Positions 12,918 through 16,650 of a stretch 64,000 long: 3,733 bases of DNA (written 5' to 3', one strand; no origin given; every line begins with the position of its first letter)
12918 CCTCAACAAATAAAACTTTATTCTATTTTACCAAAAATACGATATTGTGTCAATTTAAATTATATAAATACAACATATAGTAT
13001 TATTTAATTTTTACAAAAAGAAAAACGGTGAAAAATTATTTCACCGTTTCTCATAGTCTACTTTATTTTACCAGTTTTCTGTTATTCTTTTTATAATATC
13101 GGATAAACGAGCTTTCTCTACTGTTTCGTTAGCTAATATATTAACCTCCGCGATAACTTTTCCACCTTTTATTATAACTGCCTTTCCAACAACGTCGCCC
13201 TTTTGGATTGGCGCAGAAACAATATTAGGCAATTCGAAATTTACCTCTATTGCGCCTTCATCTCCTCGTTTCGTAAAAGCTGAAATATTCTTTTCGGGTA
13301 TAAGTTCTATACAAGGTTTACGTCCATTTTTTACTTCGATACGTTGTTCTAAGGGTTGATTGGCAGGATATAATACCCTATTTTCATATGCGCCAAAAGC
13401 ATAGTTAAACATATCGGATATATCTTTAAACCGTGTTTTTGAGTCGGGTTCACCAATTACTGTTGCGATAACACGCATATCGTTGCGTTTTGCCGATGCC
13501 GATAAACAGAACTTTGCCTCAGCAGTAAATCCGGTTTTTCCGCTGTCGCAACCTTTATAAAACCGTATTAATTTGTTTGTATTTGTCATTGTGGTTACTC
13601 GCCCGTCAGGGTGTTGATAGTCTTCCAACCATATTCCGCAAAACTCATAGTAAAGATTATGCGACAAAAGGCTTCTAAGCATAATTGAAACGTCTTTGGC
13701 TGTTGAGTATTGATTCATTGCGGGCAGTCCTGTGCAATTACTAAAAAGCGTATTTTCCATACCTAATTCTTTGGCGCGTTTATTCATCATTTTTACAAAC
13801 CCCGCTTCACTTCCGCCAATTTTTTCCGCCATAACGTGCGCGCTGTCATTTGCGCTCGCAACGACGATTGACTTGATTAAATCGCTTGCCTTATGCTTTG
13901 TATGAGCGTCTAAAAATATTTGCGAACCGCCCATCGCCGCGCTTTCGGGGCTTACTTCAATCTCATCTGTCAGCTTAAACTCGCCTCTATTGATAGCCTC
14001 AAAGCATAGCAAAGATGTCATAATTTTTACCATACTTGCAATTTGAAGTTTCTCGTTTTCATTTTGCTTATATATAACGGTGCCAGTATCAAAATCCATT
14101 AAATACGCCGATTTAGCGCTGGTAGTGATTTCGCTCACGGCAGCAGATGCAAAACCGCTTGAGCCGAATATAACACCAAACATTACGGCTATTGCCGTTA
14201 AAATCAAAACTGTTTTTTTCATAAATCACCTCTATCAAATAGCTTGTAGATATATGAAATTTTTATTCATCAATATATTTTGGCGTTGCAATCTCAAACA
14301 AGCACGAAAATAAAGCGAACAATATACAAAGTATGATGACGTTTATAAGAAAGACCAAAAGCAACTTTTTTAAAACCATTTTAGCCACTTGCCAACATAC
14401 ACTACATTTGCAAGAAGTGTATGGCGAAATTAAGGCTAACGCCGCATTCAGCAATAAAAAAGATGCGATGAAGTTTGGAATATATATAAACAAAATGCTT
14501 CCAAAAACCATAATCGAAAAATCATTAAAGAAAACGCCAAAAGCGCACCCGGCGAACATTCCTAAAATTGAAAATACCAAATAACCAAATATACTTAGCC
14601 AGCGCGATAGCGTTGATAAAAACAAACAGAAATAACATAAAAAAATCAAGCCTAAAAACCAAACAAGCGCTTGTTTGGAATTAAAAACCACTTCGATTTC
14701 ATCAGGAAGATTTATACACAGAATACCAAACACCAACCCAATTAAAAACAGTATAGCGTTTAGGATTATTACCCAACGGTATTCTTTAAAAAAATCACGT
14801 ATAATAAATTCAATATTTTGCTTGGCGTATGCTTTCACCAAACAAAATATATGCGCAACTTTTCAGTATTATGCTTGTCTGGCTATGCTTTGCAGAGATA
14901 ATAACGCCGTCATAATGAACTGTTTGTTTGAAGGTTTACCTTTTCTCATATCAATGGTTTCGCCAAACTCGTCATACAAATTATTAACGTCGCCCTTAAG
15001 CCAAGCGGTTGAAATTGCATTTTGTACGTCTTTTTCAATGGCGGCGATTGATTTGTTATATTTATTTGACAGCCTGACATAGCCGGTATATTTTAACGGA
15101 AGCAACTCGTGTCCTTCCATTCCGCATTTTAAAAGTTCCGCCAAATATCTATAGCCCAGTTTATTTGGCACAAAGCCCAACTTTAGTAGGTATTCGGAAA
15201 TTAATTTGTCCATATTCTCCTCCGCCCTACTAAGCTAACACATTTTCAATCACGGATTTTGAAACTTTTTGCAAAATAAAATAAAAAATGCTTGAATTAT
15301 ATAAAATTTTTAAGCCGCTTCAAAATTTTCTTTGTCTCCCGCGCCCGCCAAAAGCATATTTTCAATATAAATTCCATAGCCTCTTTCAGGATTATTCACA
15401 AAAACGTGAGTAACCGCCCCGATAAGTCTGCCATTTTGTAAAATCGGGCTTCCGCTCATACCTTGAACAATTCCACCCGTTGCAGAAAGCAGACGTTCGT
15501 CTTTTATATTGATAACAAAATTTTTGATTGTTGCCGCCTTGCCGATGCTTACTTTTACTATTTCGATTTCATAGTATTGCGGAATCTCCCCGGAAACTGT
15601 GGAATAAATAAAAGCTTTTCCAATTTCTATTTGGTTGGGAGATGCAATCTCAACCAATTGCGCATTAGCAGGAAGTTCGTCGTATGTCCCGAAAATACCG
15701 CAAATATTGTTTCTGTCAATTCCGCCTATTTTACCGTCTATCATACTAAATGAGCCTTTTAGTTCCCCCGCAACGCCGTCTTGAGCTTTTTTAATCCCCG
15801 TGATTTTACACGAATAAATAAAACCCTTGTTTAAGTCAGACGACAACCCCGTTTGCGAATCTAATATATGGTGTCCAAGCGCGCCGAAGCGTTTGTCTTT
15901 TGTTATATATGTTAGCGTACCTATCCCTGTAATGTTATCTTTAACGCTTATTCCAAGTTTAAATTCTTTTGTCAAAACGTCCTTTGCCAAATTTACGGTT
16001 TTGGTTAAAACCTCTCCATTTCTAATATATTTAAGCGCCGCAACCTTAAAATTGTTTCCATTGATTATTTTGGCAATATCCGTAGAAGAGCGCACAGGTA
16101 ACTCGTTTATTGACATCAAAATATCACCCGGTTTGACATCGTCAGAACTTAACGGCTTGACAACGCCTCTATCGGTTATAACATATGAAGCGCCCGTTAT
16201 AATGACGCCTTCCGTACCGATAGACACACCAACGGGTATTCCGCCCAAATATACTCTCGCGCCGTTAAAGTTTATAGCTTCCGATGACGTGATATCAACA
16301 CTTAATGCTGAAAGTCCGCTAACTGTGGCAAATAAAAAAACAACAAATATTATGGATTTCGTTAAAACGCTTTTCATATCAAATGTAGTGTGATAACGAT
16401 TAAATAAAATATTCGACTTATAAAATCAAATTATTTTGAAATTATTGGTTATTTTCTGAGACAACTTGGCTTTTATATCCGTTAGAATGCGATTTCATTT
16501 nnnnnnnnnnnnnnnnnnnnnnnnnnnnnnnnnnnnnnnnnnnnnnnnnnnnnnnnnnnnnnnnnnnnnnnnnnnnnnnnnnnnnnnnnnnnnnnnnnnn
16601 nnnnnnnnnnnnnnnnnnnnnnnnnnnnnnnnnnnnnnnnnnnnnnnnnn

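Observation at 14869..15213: Receiver-less Spo0A: only the C-terminal DNA-binding domain occupies the canonical spo0A slot after spoIVB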

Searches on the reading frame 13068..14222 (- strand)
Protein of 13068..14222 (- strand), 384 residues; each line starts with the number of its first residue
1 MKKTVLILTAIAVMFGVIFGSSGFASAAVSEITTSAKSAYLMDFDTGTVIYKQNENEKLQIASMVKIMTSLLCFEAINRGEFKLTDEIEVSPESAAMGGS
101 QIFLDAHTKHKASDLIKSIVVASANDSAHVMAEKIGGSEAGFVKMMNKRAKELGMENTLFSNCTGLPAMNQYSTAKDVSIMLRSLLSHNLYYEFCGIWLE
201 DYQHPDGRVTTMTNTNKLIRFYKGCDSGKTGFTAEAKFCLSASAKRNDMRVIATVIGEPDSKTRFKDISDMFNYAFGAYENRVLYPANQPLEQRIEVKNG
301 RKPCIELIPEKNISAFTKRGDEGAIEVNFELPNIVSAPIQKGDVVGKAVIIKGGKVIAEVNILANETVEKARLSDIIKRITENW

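Call 3: search_protein_families(library=pfam, proteins=[window:13068-14222:-], max_evalue=0.01)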
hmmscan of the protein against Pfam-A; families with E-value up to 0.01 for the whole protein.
window:13068-14222:- (384 aa): 3 families
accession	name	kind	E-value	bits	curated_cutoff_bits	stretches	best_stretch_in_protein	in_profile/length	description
PF00768.25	Peptidase_S11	-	4.5e-65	219.9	27.6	1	28-258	4-237/239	D-alanyl-D-alanine carboxypeptidase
PF07943.18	PBP5_C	-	8.3e-17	61.6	21.2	1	279-370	1-91/91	Penicillin-binding protein 5, C-terminal domain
PF13354.11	Beta-lactamase2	-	2.5e-15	56.9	22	1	39-189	2-150/214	Beta-lactamase enzyme family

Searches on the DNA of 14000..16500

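Call 87: search_rna_families(source=window, start=14000, end=16500, threshold=evalue, max_evalue=1)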
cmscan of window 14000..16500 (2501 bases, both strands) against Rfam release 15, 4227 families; matches with E-value up to 1: 0.
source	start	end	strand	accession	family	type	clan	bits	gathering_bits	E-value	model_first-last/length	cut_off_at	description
